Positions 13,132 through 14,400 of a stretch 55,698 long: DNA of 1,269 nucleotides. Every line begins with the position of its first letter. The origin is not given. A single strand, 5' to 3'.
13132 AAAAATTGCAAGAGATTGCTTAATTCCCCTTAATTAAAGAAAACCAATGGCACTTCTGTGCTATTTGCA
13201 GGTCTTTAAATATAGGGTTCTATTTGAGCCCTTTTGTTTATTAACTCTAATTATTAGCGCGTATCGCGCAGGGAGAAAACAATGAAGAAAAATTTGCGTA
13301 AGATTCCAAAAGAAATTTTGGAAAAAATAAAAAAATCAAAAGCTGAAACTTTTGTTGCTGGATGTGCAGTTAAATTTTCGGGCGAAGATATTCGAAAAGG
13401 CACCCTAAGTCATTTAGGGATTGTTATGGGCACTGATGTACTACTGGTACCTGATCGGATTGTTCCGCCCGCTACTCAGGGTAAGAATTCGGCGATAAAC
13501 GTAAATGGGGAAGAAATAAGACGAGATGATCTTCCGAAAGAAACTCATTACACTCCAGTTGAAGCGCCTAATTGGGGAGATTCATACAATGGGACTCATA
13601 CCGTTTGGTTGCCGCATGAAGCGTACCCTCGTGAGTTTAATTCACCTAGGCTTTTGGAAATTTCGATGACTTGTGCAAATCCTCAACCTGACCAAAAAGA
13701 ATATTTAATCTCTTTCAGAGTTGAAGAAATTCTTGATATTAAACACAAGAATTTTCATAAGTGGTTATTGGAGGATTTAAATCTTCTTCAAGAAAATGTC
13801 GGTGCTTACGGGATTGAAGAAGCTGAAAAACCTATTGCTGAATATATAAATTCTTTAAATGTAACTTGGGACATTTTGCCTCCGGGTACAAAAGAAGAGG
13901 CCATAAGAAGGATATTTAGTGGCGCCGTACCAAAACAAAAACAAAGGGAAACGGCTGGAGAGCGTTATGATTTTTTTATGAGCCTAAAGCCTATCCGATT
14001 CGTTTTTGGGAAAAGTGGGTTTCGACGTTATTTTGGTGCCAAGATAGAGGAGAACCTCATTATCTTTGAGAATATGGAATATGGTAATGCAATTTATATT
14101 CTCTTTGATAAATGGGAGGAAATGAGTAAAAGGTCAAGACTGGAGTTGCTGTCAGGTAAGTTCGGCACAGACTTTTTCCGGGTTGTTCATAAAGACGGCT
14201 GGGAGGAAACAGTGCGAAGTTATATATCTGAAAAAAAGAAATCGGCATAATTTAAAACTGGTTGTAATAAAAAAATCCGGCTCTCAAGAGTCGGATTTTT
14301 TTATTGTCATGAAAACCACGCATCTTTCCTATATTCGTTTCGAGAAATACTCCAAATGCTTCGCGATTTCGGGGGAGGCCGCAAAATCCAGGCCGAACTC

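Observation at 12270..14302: Self-contained low-GC two-gene cassette inserted between nrdJ and an SDR gene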

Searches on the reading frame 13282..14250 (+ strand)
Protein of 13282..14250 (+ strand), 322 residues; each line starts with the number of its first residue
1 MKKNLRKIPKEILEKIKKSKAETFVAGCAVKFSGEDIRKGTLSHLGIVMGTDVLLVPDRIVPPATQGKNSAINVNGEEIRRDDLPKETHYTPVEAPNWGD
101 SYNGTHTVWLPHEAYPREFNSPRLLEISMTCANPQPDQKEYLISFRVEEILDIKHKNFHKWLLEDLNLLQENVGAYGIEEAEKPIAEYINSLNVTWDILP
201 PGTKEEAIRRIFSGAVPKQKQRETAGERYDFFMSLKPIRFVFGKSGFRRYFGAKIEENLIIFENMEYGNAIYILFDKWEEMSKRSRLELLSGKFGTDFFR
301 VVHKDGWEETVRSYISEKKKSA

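Call 4: search_protein_families(library=pfam, proteins=[window:13282-14250:+], max_evalue=1)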
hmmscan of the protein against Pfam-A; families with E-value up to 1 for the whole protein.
window:13282-14250:+ (322 aa): 0 families

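Call 5: search_protein_families(library=padloc, proteins=[window:13282-14250:+], max_evalue=1)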
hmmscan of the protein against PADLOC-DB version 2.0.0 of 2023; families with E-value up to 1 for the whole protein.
window:13282-14250:+ (322 aa): 0 families

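Call 6: search_protein_families(library=ncbifam, proteins=[window:13282-14250:+], max_evalue=1)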
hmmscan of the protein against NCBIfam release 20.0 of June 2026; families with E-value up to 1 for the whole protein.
window:13282-14250:+ (322 aa): 0 families

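Call 7: search_protein_families(library=phrogs, proteins=[window:13282-14250:+], max_evalue=1)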
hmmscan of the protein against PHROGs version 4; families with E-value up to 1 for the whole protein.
window:13282-14250:+ (322 aa): 2 families
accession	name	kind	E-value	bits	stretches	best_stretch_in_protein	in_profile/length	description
phrog_3795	-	unknown function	0.095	13.6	1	153-199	53-100/136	-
phrog_24829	-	unknown function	0.71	10.7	0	4-20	29-45/46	-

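Call 8: find_homologous_proteins(query=window:13282-14250:+)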
Query window:13282-14250:+ (322 aa): 707 proteins with E <= 0.001 among 1636 candidates; the best 120 are listed.
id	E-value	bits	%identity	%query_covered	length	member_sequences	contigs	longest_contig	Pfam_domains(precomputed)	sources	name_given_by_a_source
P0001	3.3e-214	728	99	100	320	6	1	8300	-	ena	-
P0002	2.0e-128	446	60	99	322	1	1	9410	-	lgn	-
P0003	1.4e-124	433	57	99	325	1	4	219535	-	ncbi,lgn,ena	-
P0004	1.9e-124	433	58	99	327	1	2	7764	-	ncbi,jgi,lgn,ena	-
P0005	2.1e-123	429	61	99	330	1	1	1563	-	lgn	-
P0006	3.5e-123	429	57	99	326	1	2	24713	-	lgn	-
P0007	4.6e-123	428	59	99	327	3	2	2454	-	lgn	-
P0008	7.6e-123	428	57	99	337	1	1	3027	-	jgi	jgi:hypothetical protein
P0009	1.1e-122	427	58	100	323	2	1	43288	-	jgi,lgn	jgi:hypothetical protein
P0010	1.3e-122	427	58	99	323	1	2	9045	-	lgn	-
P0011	1.4e-122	427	59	99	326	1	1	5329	-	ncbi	-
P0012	4.0e-122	425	58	99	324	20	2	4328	-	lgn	-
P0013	4.3e-122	425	59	99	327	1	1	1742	-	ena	-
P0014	4.6e-122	425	57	100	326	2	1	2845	-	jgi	jgi:hypothetical protein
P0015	5.7e-122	425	56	99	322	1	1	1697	-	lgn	-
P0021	1.3e-120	420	57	99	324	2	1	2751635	-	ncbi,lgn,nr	ncbi:MAG: hypothetical protein QY316_12920 [Thermodesulfobacteriota bacterium]|nr:MAG: hypothetical 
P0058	4.9e-117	409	56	99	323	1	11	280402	-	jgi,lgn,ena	jgi:hypothetical protein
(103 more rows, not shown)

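Call 11: find_encoding_contigs(protein=P0021, flank=6000, max_places=3)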
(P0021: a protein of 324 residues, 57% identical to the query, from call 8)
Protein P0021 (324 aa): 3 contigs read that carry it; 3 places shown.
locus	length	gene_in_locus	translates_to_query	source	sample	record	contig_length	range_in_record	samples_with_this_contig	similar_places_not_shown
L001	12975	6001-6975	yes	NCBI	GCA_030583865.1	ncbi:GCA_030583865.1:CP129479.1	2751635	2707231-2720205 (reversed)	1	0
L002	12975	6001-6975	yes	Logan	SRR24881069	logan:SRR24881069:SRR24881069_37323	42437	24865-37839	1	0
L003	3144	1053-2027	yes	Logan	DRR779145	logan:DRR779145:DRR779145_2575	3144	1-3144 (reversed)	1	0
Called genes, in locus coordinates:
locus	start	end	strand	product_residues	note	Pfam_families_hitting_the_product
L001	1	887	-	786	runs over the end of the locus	PF00149:Metallophos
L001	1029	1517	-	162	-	-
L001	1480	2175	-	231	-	-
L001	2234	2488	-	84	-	PF12844:HTH_19, PF01381:HTH_3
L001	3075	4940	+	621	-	PF00239:Resolvase, PF07508:Recombinase, PF13408:Zn_ribbon_recom (faint)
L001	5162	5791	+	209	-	PF01726:LexA_DNA_bind, PF00717:Peptidase_S24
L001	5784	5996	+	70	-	-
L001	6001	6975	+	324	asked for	-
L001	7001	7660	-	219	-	PF01261:AP_endonuc_2 (faint)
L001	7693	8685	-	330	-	-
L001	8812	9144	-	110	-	-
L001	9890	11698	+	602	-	-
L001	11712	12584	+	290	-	-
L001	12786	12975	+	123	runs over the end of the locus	-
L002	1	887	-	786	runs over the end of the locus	PF00149:Metallophos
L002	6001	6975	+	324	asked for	-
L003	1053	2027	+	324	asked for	-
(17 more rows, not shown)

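Call 12: find_encoding_contigs(protein=P0003, flank=6000, max_places=3)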
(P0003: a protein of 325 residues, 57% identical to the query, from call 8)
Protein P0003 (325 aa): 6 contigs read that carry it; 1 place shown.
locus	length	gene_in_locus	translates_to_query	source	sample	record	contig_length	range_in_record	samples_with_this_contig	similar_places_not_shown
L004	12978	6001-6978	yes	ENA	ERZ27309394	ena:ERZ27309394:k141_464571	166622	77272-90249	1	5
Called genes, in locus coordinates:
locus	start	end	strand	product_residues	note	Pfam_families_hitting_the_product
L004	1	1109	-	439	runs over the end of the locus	PF00239:Resolvase, PF07508:Recombinase, PF13408:Zn_ribbon_recom (weak)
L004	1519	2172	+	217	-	-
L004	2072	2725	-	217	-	-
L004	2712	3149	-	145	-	-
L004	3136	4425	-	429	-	PF01555:N6_N4_Mtase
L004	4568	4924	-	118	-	-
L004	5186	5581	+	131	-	-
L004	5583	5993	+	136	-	-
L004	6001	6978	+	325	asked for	-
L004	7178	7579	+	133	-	-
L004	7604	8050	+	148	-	PF10604:Polyketide_cyc2, PF03364:Polyketide_cyc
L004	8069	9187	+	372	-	PF00149:Metallophos (weak)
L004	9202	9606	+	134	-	-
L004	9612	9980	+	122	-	PF08818:DUF1801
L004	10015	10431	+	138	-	PF08327:AHSA1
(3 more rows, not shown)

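Call 13: find_encoding_contigs(protein=P0058, flank=6000, max_places=3)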
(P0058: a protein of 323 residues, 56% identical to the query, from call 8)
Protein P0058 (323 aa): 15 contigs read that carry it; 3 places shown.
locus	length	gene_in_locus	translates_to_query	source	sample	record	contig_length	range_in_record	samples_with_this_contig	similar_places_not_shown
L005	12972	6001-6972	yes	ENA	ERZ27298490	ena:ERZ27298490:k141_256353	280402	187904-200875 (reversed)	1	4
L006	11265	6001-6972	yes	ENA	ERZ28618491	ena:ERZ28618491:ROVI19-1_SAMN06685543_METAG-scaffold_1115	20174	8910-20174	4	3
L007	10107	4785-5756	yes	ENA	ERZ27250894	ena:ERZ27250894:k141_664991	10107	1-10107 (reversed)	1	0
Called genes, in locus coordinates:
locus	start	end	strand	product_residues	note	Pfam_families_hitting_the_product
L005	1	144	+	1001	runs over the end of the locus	PF04851:ResIII, PF00270:DEAD, PF19778:RE_endonuc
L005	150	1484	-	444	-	PF00239:Resolvase, PF07508:Recombinase, PF13408:Zn_ribbon_recom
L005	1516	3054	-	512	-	PF04851:ResIII (faint)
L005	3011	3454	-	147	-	-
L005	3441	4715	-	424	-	PF01555:N6_N4_Mtase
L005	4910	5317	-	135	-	-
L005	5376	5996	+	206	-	PF01726:LexA_DNA_bind (faint), PF00717:Peptidase_S24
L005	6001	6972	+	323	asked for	-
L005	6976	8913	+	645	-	-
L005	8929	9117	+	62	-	-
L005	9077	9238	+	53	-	-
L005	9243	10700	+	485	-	PF00005:ABC_tran (weak), PF02463:SMC_N (faint), PF13175:AAA_15, PF13304:AAA_21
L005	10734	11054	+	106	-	-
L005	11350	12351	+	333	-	-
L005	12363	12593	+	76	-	PF09954:DUF2188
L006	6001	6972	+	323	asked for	-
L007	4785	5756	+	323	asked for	-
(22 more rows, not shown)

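Call 17: search_solved_structures(query=A1, max_evalue=10)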
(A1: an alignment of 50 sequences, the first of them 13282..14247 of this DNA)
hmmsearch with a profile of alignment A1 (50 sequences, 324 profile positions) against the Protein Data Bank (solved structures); distinct sequences matched with E-value up to 10: 4.
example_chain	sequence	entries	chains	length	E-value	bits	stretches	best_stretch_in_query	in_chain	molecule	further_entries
9mg0_A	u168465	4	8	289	0.052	15.6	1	44-146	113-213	mRNA cap guanine-N(7) methyltransferase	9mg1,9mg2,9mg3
9mg4_A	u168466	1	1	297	0.45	12.5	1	90-146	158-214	mRNA cap guanine-N7 methyltransferase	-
9mg5_A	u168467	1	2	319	0.5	12.3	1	90-146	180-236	mRNA cap guanine-N7 methyltransferase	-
9mg6_A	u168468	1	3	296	0.55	12.2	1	90-146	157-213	mRNA cap guanine-N7 methyltransferase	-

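Call 19: find_related_loci(query=A1, collection=genome_contigs, flank=6000)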
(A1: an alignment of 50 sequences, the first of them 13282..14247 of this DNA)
Query A1 (322 aa) in genome_contigs; peptide patterns used: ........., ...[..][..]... (x = any residue, [..] = any of these).
99 stretches matched a pattern; 44 encode a relative of the query (tblastn E <= 1e-3); 44 distinct loci.
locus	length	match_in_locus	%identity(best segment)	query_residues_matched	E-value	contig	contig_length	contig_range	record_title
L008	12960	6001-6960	57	2-321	4e-130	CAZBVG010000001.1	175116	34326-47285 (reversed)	MAG TPA_asm: uncultured Candidatus Saccharibacteria bacterium isolate SRP133034_co1_261 genome assembly, contig: NODE_16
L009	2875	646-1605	58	1-320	1e-132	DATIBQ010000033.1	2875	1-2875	MAG TPA_asm: Candidatus Paceibacterota bacterium isolate SMAG_U16294 k141_2202501, whole genome shotgun sequence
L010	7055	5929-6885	58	1-319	1e-126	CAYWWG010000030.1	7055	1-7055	MAG TPA_asm: uncultured Candidatus Saccharibacteria bacterium isolate SRP135725_co1_60 genome assembly, contig: NODE_158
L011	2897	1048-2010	56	1-321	4e-129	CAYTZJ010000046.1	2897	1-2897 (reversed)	MAG TPA_asm: uncultured Candidatus Saccharibacteria bacterium isolate SRP278252_co2_242 genome assembly, contig: NODE_78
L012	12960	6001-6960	55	2-321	6e-123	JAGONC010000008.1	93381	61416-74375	MAG: Lentimicrobiaceae bacterium isolate Go_SlDig_bin_446 Go_SlDig_486_length_93381_cov_7.213106, whole genome shotgun s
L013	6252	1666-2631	53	1-322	5e-123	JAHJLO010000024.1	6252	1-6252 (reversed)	MAG: Patescibacteria group bacterium isolate Old_saline.mb.14 Old_saline.mb.14_k141_260278, whole genome shotgun sequenc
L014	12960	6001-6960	55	1-320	3e-121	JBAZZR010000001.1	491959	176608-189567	MAG: Patescibacteria group bacterium isolate SO_2017_GW3_20 scaffold_3_c3_OW296A_2017, whole genome shotgun sequence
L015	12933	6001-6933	56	9-319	9e-119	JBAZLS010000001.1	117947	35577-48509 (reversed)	MAG: Candidatus Paceibacterota bacterium isolate SO_2017_LW4_20 scaffold_496_c1_LW137-91_2017, whole genome shotgun sequ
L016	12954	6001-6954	53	2-319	2e-117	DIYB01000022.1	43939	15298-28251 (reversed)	MAG TPA_asm: Patescibacteria group bacterium UBA6065 UBA6065_contig_3939, whole genome shotgun sequence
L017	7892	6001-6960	53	1-320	2e-116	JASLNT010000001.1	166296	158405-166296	MAG: Phycisphaerae bacterium isolate Arabian11_MAG_18 c_000000006639, whole genome shotgun sequence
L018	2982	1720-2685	52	1-322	1e-115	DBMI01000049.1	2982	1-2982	MAG TPA_asm: Desulfarculales bacterium UBA702 UBA702_contig_4437, whole genome shotgun sequence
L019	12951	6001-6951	49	2-318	2e-109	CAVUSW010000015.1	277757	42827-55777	MAG: uncultured Acidobacteriaceae bacterium isolate MFD00964.bin.2.181 genome assembly, contig: contig_80929, whole geno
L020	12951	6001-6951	50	2-318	6e-106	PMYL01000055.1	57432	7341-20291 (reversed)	MAG: Acidobacteriaceae bacterium isolate fen_182 73.20110800_E2D.6_contig_6262, whole genome shotgun sequence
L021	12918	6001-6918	49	2-307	2e-102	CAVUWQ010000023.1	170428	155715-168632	MAG: uncultured Acidobacteriaceae bacterium isolate MFD04540.bin.1.109 genome assembly, contig: contig_24035, whole geno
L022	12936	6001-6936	50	1-312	3e-102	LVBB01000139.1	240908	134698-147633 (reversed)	MAG: Phycisphaerales bacterium Planc_01 Planc_01_contig_735, whole genome shotgun sequence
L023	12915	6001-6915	50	14-318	2e-101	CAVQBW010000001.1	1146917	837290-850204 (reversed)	MAG: uncultured Acidobacteriaceae bacterium isolate MFD01188.bin.1.51 genome assembly, contig: contig_15789, whole genom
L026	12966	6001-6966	46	2-320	8e-97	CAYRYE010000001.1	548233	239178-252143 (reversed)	MAG TPA_asm: uncultured Gammaproteobacteria bacterium isolate SRP068000_co4_7 genome assembly, contig: NODE_2_length_548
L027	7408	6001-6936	45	3-320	3e-86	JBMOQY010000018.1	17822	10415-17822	MAG: Verrucomicrobiota bacterium isolate Betzabe_MAG166 MAG166_18, whole genome shotgun sequence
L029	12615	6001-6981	42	2-322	4e-75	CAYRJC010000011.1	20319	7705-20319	MAG TPA_asm: uncultured Candidatus Saccharibacteria bacterium isolate SRP189682_co2_359 genome assembly, contig: NODE_39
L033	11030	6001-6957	39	2-320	5e-70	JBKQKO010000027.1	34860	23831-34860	MAG: Desulfobaccales bacterium isolate CRr1A1B1C__bin_77 CRr1A1B1C_000000077971, whole genome shotgun sequence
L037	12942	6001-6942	37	3-318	4e-65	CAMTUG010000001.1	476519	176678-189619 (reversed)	MAG: uncultured Parcubacteria group bacterium isolate G01_MAG_00004 genome assembly, contig: G01_MAG_00004_000000000001,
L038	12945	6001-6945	37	2-317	5e-63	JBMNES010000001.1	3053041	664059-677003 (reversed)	MAG: Armatimonadota bacterium isolate SBF912LR0HQ0044 contig_28947, whole genome shotgun sequence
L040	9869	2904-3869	35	2-319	6e-62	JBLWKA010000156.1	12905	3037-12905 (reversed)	MAG: Oscillochloridaceae bacterium umkhey_bin13 bin13_contig_156, whole genome shotgun sequence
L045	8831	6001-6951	31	2-322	1e-55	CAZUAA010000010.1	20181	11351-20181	MAG TPA_asm: uncultured Candidatus Saccharibacteria bacterium isolate SRP285395_co2_291 genome assembly, contig: NODE_42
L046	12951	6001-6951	36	2-319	4e-55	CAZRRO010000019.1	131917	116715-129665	MAG TPA_asm: uncultured Verrucomicrobiota bacterium isolate SRP302895_co1_249 genome assembly, contig: NODE_275_length_1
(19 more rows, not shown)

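Call 26: predict_structure(alignment_id=A1)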
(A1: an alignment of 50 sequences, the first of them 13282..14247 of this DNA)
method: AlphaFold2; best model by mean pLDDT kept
length: 322 residues; sequences in the alignment: 50
mean_pLDDT: 86.1   pTM: 0.60
mean pLDDT of the five models: 86.1, 85.9, 84.1, 83.7, 81.7
residues with pLDDT >= 90: 148; 70-90: 139; 50-70: 31; < 50: 4
segments of 3 or more residues with pLDDT < 50: 193-195
pLDDT, mean of each block of 10 residues (from residue 1): 82 85 93 88 94 93 95 94 94 87 88 93 96 84 94 97 97 92 84 56 80 78 90 90 72 87 80 79 66 75 89 85 62
secondary structure, 60 per line:
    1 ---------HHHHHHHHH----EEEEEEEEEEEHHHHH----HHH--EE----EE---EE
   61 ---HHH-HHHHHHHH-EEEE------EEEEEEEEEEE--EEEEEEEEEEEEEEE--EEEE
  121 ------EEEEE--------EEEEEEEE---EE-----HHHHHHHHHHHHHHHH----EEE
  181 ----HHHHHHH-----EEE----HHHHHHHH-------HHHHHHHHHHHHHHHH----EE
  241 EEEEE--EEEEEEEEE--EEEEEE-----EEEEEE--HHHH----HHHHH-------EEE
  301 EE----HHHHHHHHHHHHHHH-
elements in order: H10-18 E23-33 H34-38 H68-75 E77-80 E87-97 E100-114 E117-120 E127-131 E140-147 H158-173 E178-180 H185-191 E197-199 H204-211 H219-234 E239-245 E248-256 E259-264 E270-275 H278-281 H286-290 E298-302 H307-321

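Call 56: find_related_loci(query=A1, collection=viral_contigs, flank=6000)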
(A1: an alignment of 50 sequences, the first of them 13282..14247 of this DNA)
Query A1 (322 aa) in viral_contigs; peptide patterns used: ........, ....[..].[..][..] (x = any residue, [..] = any of these).
11 stretches matched a pattern; 4 encode a relative of the query (tblastn E <= 1e-3); 4 distinct loci.
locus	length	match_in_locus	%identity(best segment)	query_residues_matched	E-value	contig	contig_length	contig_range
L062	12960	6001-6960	52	1-320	9e-119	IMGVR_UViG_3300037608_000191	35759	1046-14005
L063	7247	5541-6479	50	1-316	2e-103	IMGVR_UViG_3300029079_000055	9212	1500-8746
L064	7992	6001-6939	49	1-316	5e-101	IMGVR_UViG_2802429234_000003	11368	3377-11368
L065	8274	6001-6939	48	1-316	3e-100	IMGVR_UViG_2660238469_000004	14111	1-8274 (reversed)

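Call 74: list_cluster_members(proteins=[P0121, window:13282-14247:+, window:14329-15225:-])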
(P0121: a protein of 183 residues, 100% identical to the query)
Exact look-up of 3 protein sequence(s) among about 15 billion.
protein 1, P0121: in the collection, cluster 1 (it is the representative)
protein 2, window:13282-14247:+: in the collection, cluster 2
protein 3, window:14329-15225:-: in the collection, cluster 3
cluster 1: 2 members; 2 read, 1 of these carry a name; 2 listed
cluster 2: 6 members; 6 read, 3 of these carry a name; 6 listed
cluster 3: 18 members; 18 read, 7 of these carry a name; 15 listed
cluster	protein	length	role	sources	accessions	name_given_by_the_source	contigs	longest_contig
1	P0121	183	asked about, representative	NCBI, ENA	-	-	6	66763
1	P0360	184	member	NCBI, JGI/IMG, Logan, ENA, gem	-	hypothetical protein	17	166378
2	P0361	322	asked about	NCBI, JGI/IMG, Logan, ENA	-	hypothetical protein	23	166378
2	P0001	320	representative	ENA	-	-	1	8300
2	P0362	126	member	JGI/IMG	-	hypothetical protein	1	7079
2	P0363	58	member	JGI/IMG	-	hypothetical protein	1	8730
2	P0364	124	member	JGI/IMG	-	-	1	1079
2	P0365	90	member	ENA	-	-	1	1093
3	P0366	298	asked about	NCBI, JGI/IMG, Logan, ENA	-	-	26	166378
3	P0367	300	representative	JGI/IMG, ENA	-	-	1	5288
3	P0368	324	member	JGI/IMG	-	UDP-glucose 4-epimerase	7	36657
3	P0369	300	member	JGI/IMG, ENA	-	UDP-glucose 4-epimerase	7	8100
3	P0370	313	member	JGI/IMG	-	UDP-glucose 4-epimerase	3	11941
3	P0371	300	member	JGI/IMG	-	UDP-glucose 4-epimerase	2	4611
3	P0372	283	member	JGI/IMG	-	UDP-glucose 4-epimerase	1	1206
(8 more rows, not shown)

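Call 81: search_protein_families(library=padloc, proteins=[L146:9115-9786:-, L146:7974-8981:-, L150:2366-2863:-, L150:1225-2211:-, L151:3048-3932:+, L151:3984-4751:-, L152:7998-8915:+], max_evalue=0.01)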
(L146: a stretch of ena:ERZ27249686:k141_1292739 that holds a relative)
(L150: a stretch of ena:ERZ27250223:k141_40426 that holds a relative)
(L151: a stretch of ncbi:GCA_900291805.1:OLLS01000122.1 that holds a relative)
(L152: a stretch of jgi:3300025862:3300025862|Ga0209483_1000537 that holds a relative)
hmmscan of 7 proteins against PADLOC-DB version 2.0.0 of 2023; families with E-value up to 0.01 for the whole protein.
L146:9115-9786:- (223 aa): 0 families

L146:7974-8981:- (335 aa): 0 families

L150:2366-2863:- (165 aa): 0 families

L150:1225-2211:- (328 aa): 0 families

L151:3048-3932:+ (295 aa): 0 families

L151:3984-4751:- (256 aa): 4 families
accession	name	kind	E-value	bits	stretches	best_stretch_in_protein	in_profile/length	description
PDLC04990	PDC-S31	-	2.4e-45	153.4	2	84-243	102-255/259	-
PDLC04991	PDC-S31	-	1.7e-26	91.2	1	34-241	2-197/208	-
PDLC04994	PDC-S31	-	2e-26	91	2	83-242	112-269/273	-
PDLC04992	PDC-S31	-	1.5e-21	75.2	1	69-241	34-211/220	-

L152:7998-8915:+ (306 aa): 0 families

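Call 95: search_protein_families(library=pfam, alignment_id=A12, max_evalue=0.0001)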
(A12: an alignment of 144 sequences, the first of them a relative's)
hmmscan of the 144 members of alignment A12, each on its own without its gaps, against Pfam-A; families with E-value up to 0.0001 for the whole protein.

A. member 1, L001:3075-4937:+ (621 aa): 3 families
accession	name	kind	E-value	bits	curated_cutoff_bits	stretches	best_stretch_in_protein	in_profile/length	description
PF00239.26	Resolvase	-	5.8e-22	78.8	23.3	1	5-148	2-143/145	Resolvase, N terminal domain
PF07508.19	Recombinase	-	5.3e-09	36.7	21.1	1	175-269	1-99/102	Recombinase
PF13408.12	Zn_ribbon_recom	-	8.6e-07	29.7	25.3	0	283-370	1-56/58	Recombinase zinc beta ribbon domain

B. families by the number of members that match (of 144 scanned): 111 families (the first 25 are shown)
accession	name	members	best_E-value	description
PF00717.28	Peptidase_S24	5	2.1e-29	Peptidase S24-like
PF00589.27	Phage_integrase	5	3e-18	Phage integrase family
PF06114.19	Peptidase_M78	4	3.5e-17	IrrE N-terminal-like domain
PF01381.28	HTH_3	4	7.7e-15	Helix-turn-helix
PF22022.2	Phage_int_M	3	2.4e-29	Phage integrase central domain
PF13245.12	AAA_19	3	2.3e-16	AAA domain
PF13560.12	HTH_31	3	1.6e-11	Helix-turn-helix domain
PF12844.13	HTH_19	3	5.8e-09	Helix-turn-helix domain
PF01443.25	Viral_helicase1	3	1.6e-08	Viral superfamily 1 RNA helicase core domain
PF01726.22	LexA_DNA_bind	3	4.1e-08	LexA DNA binding domain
PF19614.4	DUF6119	2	6.8e-69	Family of unknown function (DUF6119)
PF05193.26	Peptidase_M16_C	2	6.7e-38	Peptidase M16 inactive domain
PF13356.12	Arm-DNA-bind_3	2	3.3e-27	Arm DNA-binding domain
PF01555.25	N6_N4_Mtase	2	2.9e-26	DNA methylase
PF00580.27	UvrD-helicase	2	5.5e-23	UvrD/REP helicase N-terminal domain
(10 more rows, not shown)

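Call 96: search_protein_families(library=padloc, alignment_id=A12, max_evalue=0.00001)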
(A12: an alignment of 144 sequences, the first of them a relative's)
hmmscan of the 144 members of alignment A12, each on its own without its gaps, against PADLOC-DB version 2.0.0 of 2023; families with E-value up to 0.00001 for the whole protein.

A. member 1, L001:3075-4937:+ (621 aa): 0 families

B. families by the number of members that match (of 144 scanned): 347 families (the first 25 are shown)
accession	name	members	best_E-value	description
PDLC03954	RmrA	5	1.6e-38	-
PDLC03943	RmrA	5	4.1e-31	-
PDLC04141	capP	4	8.8e-49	capP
PDLC03949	RmrA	4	1.4e-47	-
PDLC03944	RmrA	4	3.2e-37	-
PDLC03946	RmrA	4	1.6e-33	-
PDLC03953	RmrA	4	8.1e-32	-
PDLC03945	RmrA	4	4.2e-27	-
PDLC04776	PDC-M69B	4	3.9e-10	-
PDLC03951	RmrA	3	1.8e-43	-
PDLC03948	RmrA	3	5.1e-43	-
PDLC03947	RmrA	3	8.3e-41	-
PDLC04494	PDC-M18A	3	9.8e-39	-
PDLC04498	PDC-M18A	3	1.9e-36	-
PDLC03952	RmrA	3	3e-33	-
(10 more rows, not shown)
